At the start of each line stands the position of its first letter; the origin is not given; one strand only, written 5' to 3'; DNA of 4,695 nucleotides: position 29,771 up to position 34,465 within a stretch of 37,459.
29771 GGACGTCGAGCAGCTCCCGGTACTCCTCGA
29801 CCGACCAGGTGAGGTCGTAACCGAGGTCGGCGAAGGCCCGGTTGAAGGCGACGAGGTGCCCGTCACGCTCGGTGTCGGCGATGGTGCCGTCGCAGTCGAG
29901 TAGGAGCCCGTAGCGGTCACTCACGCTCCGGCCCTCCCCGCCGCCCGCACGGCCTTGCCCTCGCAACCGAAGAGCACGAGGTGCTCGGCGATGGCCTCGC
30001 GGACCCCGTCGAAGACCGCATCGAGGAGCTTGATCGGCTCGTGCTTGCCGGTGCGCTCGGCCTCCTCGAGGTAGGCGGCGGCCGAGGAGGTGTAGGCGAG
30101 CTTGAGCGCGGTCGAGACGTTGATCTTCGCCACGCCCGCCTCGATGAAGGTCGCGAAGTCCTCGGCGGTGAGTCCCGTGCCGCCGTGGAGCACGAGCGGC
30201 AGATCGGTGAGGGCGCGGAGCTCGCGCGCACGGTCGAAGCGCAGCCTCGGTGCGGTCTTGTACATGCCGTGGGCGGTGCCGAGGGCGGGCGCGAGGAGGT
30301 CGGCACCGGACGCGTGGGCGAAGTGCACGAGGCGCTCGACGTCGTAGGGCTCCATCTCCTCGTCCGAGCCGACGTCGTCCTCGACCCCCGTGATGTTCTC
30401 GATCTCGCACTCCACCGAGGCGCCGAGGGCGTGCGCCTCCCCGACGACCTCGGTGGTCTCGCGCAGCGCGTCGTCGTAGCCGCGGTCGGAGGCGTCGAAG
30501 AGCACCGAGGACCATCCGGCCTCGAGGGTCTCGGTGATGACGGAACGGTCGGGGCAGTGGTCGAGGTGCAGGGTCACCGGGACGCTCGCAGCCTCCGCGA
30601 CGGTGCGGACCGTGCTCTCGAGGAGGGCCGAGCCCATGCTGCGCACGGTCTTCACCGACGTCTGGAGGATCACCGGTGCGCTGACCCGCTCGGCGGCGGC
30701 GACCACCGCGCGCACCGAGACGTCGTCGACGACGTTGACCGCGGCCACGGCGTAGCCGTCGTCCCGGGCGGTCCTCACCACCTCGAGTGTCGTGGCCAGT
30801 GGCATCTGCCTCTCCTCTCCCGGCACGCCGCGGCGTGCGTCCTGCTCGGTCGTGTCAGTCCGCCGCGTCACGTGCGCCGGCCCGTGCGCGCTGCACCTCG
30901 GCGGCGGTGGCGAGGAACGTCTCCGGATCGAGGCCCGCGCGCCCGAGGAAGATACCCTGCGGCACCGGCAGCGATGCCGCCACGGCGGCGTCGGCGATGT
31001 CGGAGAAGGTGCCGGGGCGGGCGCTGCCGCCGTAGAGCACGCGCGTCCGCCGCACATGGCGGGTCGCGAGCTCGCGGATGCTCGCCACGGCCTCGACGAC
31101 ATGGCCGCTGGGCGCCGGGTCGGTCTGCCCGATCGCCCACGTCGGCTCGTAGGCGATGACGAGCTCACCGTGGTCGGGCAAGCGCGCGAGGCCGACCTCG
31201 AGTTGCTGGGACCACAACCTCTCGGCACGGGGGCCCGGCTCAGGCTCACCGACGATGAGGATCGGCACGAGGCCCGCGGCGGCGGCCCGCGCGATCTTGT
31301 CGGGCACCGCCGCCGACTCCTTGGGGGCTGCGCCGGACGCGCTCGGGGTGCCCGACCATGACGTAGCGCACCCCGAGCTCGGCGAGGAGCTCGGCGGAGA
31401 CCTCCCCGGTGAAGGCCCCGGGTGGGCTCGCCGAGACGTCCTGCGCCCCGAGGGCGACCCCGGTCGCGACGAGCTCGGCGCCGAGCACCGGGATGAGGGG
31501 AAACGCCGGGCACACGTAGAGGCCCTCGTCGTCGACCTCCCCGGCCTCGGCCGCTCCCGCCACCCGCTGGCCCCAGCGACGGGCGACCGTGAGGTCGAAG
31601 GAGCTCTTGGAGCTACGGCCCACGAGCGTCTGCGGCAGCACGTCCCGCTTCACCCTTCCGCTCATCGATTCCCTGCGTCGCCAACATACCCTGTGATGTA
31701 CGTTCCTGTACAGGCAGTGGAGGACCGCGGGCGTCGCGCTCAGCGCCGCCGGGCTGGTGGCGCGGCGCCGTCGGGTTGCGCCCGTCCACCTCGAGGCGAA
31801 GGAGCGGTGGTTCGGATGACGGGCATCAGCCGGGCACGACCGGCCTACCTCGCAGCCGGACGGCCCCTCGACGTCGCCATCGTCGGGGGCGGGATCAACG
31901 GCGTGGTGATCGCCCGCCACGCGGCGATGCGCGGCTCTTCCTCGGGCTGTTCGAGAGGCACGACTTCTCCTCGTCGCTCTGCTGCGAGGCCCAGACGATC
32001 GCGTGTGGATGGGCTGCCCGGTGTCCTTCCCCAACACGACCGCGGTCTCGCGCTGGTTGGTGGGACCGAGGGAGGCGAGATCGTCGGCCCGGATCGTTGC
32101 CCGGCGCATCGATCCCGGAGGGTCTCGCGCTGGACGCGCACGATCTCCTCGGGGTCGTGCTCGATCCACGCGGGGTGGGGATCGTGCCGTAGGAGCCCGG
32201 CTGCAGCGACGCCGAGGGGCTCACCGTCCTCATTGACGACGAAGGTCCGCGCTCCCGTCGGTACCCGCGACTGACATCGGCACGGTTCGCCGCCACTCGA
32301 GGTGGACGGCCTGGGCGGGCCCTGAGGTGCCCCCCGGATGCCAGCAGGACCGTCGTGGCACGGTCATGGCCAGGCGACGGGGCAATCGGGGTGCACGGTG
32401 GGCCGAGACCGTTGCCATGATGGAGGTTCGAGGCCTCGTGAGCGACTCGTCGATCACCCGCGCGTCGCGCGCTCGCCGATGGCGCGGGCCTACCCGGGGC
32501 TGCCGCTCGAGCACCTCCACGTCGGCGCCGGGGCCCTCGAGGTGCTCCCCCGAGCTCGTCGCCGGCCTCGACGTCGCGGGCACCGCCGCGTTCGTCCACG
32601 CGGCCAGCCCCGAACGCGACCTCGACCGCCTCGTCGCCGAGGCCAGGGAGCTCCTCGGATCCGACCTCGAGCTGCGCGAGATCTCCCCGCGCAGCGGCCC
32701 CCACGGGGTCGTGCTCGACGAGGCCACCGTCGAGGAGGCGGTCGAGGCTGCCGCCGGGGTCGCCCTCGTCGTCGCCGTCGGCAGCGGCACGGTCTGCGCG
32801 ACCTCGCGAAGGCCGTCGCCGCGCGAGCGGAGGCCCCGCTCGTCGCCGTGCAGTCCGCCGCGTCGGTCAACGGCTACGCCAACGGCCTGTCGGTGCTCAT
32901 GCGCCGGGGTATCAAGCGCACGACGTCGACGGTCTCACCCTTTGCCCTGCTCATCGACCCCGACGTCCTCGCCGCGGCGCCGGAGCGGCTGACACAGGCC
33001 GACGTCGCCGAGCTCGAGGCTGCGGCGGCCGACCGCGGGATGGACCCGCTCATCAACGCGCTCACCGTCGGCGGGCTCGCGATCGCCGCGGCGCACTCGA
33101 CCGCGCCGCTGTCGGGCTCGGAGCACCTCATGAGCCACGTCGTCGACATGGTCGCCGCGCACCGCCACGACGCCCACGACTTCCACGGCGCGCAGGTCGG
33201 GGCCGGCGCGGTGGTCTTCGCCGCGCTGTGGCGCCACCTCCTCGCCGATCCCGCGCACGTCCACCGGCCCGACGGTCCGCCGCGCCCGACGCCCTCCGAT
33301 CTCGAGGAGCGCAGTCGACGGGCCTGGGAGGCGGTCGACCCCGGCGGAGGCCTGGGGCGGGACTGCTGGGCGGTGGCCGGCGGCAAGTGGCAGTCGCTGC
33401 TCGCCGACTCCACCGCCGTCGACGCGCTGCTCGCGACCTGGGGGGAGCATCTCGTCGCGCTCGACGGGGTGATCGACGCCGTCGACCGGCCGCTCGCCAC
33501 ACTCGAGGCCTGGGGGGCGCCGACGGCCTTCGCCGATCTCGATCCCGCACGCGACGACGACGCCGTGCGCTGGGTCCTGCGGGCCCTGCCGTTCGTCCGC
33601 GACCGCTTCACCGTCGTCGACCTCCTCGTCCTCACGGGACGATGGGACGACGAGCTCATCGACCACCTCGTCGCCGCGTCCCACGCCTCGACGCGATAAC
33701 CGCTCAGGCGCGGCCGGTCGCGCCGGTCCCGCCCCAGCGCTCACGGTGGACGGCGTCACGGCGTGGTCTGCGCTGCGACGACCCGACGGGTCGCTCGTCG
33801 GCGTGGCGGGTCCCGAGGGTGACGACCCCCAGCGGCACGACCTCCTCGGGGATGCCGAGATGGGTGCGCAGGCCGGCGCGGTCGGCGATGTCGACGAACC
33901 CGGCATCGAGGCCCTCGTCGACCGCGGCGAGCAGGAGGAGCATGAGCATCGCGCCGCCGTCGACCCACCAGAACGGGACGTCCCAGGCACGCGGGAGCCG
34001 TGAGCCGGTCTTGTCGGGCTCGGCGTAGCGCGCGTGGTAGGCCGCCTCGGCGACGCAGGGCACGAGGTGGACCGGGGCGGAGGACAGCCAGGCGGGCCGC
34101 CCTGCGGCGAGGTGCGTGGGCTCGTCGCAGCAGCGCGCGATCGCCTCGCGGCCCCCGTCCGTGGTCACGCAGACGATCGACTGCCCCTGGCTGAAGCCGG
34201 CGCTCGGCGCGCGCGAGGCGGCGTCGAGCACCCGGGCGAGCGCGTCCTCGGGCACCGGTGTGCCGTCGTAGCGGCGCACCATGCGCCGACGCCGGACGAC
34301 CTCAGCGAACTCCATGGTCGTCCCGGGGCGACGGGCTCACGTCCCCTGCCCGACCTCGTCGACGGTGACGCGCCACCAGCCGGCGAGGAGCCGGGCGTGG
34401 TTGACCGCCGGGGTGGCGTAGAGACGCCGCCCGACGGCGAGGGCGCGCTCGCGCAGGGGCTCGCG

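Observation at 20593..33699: Sugar/polyol-phosphate island beside tkt-tal resembling, but not matching, known erythritol/threitol routes to erythrose-4-phosphate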

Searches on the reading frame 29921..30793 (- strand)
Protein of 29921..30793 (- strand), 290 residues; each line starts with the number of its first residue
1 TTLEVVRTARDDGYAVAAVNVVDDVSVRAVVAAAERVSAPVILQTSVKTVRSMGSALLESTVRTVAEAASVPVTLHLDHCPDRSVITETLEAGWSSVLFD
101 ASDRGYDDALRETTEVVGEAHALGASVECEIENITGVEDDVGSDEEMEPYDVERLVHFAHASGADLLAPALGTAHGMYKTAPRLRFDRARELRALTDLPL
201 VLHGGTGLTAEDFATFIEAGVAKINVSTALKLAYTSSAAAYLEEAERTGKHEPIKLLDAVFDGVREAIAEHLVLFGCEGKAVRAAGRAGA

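Call 6: search_protein_families(library=pfam, proteins=[window:29921-30793:-], max_evalue=0.01)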
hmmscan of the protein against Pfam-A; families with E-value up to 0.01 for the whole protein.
window:29921-30793:- (290 aa): 3 families
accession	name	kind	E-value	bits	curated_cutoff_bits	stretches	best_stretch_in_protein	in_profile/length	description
PF01116.26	F_bP_aldolase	-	4.2e-77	259.8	25.5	1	2-280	3-277/277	Fructose-bisphosphate aldolase class-II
PF01070.24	FMN_dh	-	0.0016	18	24.9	1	176-228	197-247/350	FMN-dependent dehydrogenase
PF13602.12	ADH_zinc_N_2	-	0.009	17.4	27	0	180-250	61-131/134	Zinc-binding dehydrogenase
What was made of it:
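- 29921..30805 (-): Class II ketose-bisphosphate aldolase, intact, within the insertion. Pfam F_bP_aldolase 259.8 bits (call 6).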

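Call 7: search_protein_families(library=ncbifam, proteins=[window:29921-30793:-], max_evalue=0.001)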
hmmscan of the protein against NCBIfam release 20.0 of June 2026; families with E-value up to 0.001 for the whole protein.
window:29921-30793:- (290 aa): 20 families
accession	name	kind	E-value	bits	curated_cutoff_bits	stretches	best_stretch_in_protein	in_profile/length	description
TIGR01859.1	fruc_bis_ald_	equivalog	9.7e-69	232.2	343.05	1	3-281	5-282/282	class II fructose-1,6-bisphosphate aldolase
NF009497.0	PRK12857.1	equivalog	6.5e-66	222.4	423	1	3-281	7-284/284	class II fructose-1,6-bisphosphate aldolase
TIGR00167.1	cbbA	subfamily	1.4e-63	214.9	215.6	1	4-281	8-290/290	ketose-bisphosphate aldolase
NF006626.0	PRK09195.1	subfamily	1.5e-63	214.6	384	1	2-281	6-284/284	tagatose-bisphosphate aldolase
NF009374.0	PRK12737.1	subfamily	5.3e-61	206.1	383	1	2-280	6-283/284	tagatose-bisphosphate aldolase subunit GatY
TIGR01858.1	tag_bisphos_ald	equivalog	1.1e-59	201.9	443.55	1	2-281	4-282/282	tagatose bisphosphate family class II aldolase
NF005288.0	PRK06806.1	equivalog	8.5e-55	186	396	1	4-280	8-280/281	class II fructose-bisphosphate aldolase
NF005284.0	PRK06801.1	equivalog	4e-54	183.9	406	1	5-280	9-285/286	ketose 1,6-bisphosphate aldolase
NF006042.0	PRK08185.1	subfamily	5.4e-51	173.6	405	1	4-281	7-284/287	hypothetical protein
NF005823.0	PRK07709.1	equivalog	1.2e-48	166.4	545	1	4-281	8-285/285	class II fructose-bisphosphate aldolase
NF006376.0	PRK08610.1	equivalog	1.3e-47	162.9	527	1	4-281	8-285/286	class II fructose-bisphosphate aldolase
NF005590.0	PRK07315.1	equivalog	4.1e-47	160.9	443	1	4-281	8-293/293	class II fructose-bisphosphate aldolase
NF005943.0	PRK07998.1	equivalog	4.2e-45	154.4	364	1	5-247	9-250/283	class II aldolase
NF004493.0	PRK05835.1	equivalog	8.1e-42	143.5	558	1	4-220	7-227/307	class II fructose-bisphosphate aldolase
NF009375.0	PRK12738.1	equivalog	1.4e-41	142.6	542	1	5-272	9-275/286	tagatose-bisphosphate aldolase subunit KbaY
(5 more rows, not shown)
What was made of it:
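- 29921..30805 (-): All NCBIfam equivalogs are below cut-off; cbbA subfamily 214.9 against 215.6 (call 7).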

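Call 62: search_solved_structures(query=window:29921-30793:-, max_evalue=1e-30)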
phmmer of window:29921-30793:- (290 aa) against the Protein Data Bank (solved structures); distinct sequences matched with E-value up to 1e-30: 18.
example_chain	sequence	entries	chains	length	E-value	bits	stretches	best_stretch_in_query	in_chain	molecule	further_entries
8q57_A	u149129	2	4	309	3.5e-49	170.9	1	6-286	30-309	Tagatose-1,6-bisphosphate aldolase kbaY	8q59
7ncc_A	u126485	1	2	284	4e-46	160.9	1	6-281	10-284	Putative class II fructose-1,6-bisphosphate aldolase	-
7nc7_A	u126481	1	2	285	7.8e-46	159.9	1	4-281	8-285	Fructose-bisphosphate aldolase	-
8q58_A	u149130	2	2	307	2.2e-44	155.2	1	6-282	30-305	Ketose-bisphosphate aldolase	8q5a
3q94_A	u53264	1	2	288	4.5e-43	150.9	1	4-281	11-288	Fructose-bisphosphate aldolase, class II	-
1rv8_A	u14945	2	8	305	6.1e-43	150.5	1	1-216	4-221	fructose-1,6-bisphosphate aldolase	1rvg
2fjk_A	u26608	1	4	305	1.7e-42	149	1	1-220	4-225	Fructose-bisphosphate aldolase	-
4to8_A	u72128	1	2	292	1.1e-41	146.3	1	4-281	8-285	Fructose-1,6-bisphosphate aldolase, class II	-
1gvf_A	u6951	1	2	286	1.7e-38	135.9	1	5-274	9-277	TAGATOSE-BISPHOSPHATE ALDOLASE AGAY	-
3c4u_A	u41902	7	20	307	3.4e-37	131.6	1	4-220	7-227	Fructose-bisphosphate aldolase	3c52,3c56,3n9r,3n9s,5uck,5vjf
5ucs_A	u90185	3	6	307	1.7e-36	129.3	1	4-220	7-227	Fructose-bisphosphate aldolase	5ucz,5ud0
5ucn_A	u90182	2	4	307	2.4e-36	128.9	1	4-220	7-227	Fructose-bisphosphate aldolase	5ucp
5ud1_A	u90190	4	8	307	4.4e-36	128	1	4-220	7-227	Fructose-bisphosphate aldolase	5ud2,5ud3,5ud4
3gak_A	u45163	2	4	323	1.9e-34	122.6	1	5-209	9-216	Fructose-bisphosphate aldolase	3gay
2isv_A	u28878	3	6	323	1.3e-33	119.9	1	5-209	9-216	Putative fructose-1,6-bisphosphate aldolase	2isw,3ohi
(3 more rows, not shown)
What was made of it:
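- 29921..30805 (-): Best solved structure: KbaY 8q57, 171 bits (call 62).
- The aldolase's best solved relative is KbaY, 8q57, at 171 bits (call 62).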

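Call 63: find_homologous_proteins(query=window:29921-30793:-, max_evalue=1e-60)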
Query window:29921-30793:- (290 aa): 4862 proteins with E <= 1e-60 among 8000 candidates; the best 120 are listed.
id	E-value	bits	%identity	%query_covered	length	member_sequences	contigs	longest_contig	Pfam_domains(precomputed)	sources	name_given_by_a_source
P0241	1.1e-177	607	100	100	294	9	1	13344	PF01116.27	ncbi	-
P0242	7.1e-141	486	81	98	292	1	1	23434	PF01116.27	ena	-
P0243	2.0e-125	436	73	97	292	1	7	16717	PF01116.27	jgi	jgi:ketose-bisphosphate aldolase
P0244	5.3e-124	431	72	97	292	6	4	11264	PF01116.27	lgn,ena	-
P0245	2.2e-117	409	68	97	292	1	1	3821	PF01116.27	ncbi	-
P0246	6.1e-114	398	71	95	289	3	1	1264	PF01116.27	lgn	-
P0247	2.4e-110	386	67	95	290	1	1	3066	PF01116.27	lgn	-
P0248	5.9e-110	385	67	97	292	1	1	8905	PF01116.27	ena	-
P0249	2.3e-108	380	65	97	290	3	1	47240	PF01116.27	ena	-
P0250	5.3e-107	375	62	99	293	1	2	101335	PF01116.27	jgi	jgi:ketose-bisphosphate aldolase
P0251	9.5e-107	374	64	99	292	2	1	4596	PF01116.27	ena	-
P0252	1.0e-106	374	65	95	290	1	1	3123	PF01116.27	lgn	-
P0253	1.2e-106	374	65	97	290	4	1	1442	PF01116.27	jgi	jgi:ketose-bisphosphate aldolase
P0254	5.2e-106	372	63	97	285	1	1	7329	PF01116.27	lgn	-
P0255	2.9e-104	366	63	97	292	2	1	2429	PF01116.27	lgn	-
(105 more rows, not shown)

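Call 64: find_encoding_contigs(protein=P0241, flank=10000, max_places=3)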
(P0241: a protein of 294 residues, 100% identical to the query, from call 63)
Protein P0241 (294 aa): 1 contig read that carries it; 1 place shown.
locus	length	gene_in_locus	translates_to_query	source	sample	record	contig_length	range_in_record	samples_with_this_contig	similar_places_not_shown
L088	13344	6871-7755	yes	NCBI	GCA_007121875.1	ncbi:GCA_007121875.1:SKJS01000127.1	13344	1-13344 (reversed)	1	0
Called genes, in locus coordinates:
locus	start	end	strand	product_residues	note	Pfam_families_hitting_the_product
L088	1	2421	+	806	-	?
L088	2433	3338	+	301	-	PF05235:CHAD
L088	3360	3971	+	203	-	PF00881:Nitroreductase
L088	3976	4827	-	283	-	PF13685:Fe-ADH_2 (weak)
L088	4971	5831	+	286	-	-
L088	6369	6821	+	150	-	PF00121:TIM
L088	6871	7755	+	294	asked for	PF01116:F_bP_aldolase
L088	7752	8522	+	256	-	PF00702:Hydrolase, PF12710:HAD (weak), PF13419:HAD_2, PF13242:Hydrolase_like (faint)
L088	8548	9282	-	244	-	PF00392:GntR, PF07702:UTRA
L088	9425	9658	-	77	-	PF00198:2-oxoacid_dh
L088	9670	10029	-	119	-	PF00364:Biotin_lipoyl, PF00198:2-oxoacid_dh (weak)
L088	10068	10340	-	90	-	-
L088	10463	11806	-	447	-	PF13685:Fe-ADH_2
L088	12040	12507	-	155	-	PF02502:LacAB_rpiB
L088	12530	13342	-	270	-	?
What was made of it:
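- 29154..29924 (-): HAD-IA phosphatase with the CbbY-like N-terminal motif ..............; the second gene of a conserved aldolase-phosphatase pair. Gene call of 256 aa in L088 (call 64).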

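Call 65: find_encoding_contigs(protein=P0242, flank=10000, max_places=2)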
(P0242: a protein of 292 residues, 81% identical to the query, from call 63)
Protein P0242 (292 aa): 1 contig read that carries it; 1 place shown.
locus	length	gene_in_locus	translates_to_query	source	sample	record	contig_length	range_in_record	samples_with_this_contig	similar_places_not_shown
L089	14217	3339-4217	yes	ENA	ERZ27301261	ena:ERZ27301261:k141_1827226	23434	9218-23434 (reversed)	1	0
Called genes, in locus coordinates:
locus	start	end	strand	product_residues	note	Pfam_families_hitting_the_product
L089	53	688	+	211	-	PF05724:TPMT, PF13489:Methyltransf_23, PF03848:TehB, PF13649:Methyltransf_25, PF13847:Methyltransf_31, PF08241:Methyltransf_11, PF08242:Methyltransf_12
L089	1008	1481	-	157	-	PF00027:cNMP_binding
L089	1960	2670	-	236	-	-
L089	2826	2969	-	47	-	-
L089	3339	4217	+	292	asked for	PF01116:F_bP_aldolase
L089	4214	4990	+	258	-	PF00702:Hydrolase, PF13419:HAD_2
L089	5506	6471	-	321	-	PF04055:Radical_SAM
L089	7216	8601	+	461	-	-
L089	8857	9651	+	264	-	PF05116:S6PP (faint), PF08282:Hydrolase_3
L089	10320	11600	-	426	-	PF04143:Sulf_transp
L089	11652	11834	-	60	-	-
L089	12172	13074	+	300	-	PF00581:Rhodanese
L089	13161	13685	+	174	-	PF00578:AhpC-TSA, PF08534:Redoxin, PF00085:Thioredoxin, PF13098:Thioredoxin_2, PF13905:Thioredoxin_8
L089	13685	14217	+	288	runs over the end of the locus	-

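Call 66: find_encoding_contigs(protein=P0250, flank=10000, max_places=1)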
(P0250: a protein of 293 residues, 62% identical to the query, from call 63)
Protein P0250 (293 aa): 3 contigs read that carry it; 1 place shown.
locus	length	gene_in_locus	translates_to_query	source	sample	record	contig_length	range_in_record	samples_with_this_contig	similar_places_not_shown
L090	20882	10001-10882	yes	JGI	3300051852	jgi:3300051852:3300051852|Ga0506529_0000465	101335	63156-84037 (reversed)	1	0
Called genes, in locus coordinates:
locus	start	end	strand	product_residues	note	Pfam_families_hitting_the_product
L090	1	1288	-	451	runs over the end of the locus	PF00923:TAL_FSA (faint)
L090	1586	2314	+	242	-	PF01791:DeoC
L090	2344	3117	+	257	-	PF00106:adh_short, PF08659:KR, PF13561:adh_short_C2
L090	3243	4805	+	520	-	PF00370:FGGY_N, PF02782:FGGY_C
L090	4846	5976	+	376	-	PF25928:DUF7973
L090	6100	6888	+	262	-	PF00171:Aldedh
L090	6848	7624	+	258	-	PF00171:Aldedh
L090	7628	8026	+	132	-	PF05610:DUF779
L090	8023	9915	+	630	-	PF16177:ACAS_N, PF00501:AMP-binding, PF13193:AMP-binding_C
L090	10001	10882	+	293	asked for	PF01116:F_bP_aldolase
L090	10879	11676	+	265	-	PF00702:Hydrolase, PF13419:HAD_2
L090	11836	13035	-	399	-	PF08808:RES (weak)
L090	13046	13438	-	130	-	-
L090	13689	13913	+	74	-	-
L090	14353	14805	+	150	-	-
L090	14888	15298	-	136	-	PF01850:PIN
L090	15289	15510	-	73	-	-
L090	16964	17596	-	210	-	-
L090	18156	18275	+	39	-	-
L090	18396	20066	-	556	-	PF02129:Peptidase_S15, PF08530:PepX_C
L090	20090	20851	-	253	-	PF00106:adh_short, PF08659:KR, PF13561:adh_short_C2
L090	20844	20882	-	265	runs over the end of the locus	PF00378:ECH_1, PF16113:ECH_2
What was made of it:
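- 29154..29924 (-): The same aldolase-HAD pair occurs in L089 and L090 (calls 65, 66).
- Tried and rejected: Only the aldolase-HAD pair recurs (calls 64-66).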

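Call 70: search_protein_families(library=pfam, proteins=[L090:4846-5976:+], max_evalue=0.01)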
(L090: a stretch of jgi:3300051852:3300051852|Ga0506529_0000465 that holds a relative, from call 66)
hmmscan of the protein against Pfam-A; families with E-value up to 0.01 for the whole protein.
L090:4846-5976:+ (376 aa): 0 families

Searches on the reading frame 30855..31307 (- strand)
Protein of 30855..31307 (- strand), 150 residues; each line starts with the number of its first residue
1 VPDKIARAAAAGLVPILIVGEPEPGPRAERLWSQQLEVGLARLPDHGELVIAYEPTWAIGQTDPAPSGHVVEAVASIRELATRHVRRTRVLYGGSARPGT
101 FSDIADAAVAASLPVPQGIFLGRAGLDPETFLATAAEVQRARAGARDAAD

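Call 36: search_protein_families(library=pfam, proteins=[window:30855-31307:-], max_evalue=0.01)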
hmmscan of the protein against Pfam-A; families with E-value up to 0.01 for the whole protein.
window:30855-31307:- (150 aa): 1 family
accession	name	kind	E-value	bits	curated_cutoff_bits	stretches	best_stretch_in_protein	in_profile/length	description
PF00121.24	TIM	-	1.3e-19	71.2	20.1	1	3-134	107-241/245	Triosephosphate isomerase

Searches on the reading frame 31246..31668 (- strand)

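Call 36: search_protein_families(library=pfam, proteins=[window:31246-31668:-], max_evalue=0.01)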
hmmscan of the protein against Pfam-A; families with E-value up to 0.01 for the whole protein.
window:31246-31668:- (140 aa): 1 family
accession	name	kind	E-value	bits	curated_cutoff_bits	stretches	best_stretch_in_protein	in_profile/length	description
PF00121.24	TIM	-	2.8e-16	60.2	20.1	1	35-110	22-94/245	Triosephosphate isomerase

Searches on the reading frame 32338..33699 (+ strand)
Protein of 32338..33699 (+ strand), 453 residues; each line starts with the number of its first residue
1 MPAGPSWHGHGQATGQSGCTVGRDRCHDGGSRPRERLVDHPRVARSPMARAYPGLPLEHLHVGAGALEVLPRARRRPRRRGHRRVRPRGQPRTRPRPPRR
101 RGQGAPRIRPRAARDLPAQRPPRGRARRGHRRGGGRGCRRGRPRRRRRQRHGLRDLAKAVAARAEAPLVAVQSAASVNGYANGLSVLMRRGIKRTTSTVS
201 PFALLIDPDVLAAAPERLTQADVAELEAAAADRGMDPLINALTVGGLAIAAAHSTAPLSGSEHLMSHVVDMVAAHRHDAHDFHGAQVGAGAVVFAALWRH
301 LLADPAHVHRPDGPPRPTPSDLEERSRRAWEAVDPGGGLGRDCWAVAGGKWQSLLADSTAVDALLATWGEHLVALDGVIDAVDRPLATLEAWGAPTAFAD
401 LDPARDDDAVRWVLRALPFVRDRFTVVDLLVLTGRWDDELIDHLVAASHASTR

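Call 6: search_protein_families(library=pfam, proteins=[window:32338-33699:+], max_evalue=0.01)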
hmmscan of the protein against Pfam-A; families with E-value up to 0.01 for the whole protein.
window:32338-33699:+ (453 aa): 1 family
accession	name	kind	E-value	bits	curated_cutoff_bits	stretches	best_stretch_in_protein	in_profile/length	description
PF13685.12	Fe-ADH_2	-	1.4e-13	51.5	28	1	154-215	87-149/149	Iron-containing alcohol dehydrogenase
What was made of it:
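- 32400..33699 (+): Second, divergent Fe-ADH_2 gene, frameshifted near 32750 (pseudogene). Pfam Fe-ADH_2 51.5 bits over a partial stretch (call 6).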

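Call 7: search_protein_families(library=ncbifam, proteins=[window:32338-33699:+], max_evalue=0.001)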
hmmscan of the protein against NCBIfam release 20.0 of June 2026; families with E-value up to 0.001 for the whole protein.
window:32338-33699:+ (453 aa): 2 families
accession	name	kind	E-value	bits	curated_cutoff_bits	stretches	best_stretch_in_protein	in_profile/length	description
NF002022.0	PRK00843.1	equivalog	1.1e-17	64.1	413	2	234-297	222-281/350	NAD(P)-dependent glycerol-1-phosphate dehydrogenase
NF006941.0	PRK09423.1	subfamily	0.00072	18.5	336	1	155-225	98-171/367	glycerol dehydrogenase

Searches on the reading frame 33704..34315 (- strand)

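Call 36: search_protein_families(library=pfam, proteins=[window:33704-34315:-], max_evalue=0.01)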
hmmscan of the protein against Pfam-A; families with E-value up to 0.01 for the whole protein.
window:33704-34315:- (203 aa): 1 family
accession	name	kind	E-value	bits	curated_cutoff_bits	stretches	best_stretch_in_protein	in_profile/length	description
PF00881.29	Nitroreductase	-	2.3e-19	70.6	23.5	1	7-168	1-166/167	Nitroreductase family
